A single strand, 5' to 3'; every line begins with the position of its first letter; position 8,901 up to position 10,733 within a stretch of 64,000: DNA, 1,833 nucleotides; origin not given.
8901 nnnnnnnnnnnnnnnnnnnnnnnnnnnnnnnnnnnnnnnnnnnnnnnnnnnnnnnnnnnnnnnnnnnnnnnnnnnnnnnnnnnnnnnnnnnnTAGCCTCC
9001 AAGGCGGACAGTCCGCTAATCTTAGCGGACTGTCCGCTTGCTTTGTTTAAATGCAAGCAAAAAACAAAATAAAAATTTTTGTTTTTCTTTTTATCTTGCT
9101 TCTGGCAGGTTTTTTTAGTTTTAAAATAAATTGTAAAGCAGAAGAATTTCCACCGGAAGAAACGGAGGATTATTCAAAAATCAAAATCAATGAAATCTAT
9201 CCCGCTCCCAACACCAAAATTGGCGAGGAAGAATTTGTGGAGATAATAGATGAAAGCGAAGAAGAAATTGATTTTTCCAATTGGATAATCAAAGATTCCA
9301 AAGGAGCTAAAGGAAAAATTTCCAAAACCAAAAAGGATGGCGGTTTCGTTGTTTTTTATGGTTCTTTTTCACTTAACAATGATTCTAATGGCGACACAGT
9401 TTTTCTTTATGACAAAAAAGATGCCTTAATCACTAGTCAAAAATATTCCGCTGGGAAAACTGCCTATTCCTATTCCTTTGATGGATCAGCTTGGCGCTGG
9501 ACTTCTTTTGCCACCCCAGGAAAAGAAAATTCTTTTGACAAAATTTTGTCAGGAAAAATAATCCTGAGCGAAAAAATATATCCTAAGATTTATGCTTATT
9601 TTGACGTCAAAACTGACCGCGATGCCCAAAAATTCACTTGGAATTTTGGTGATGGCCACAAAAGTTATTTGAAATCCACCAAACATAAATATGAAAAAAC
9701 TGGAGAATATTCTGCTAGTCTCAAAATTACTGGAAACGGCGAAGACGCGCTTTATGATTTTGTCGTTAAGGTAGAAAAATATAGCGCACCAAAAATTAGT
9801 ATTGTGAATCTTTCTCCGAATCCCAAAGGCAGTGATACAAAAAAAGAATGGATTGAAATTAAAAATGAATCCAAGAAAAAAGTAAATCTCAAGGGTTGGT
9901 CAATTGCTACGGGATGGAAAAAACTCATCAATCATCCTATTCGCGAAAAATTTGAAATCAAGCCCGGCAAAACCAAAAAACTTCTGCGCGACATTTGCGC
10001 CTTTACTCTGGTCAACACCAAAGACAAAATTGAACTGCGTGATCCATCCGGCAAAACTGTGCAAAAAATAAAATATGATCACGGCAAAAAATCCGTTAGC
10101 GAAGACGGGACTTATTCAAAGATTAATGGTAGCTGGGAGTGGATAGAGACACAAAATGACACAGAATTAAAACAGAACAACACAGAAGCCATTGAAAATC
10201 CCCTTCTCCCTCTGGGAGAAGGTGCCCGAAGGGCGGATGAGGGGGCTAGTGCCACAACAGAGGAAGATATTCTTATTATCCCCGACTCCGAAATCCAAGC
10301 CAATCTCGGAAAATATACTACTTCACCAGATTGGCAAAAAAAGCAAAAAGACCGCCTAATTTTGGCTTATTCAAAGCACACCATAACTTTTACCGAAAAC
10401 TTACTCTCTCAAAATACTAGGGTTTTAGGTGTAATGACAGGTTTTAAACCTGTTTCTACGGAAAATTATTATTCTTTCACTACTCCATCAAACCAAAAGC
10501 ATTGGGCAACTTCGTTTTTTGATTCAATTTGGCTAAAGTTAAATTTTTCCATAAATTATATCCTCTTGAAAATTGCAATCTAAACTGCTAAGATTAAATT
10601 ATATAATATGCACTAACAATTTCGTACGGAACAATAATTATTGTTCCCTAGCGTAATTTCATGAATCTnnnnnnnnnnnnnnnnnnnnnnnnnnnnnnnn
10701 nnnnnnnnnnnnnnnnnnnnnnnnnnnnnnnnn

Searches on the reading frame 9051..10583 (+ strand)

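Call 54: search_protein_families(library=pfam, proteins=[window:9051-10583:+], max_evalue=0.00001)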
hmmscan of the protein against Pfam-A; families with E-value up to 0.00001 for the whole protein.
window:9051-10583:+ (510 aa): 2 families
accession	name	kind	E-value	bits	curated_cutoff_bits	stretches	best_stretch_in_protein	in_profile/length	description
PF00932.25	LTD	-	3.6e-24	85.7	34.3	2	244-342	3-107/109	Lamin Tail Domain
PF18911.6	PKD_4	-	2.9e-09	37.3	27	1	185-229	27-71/85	PKD domain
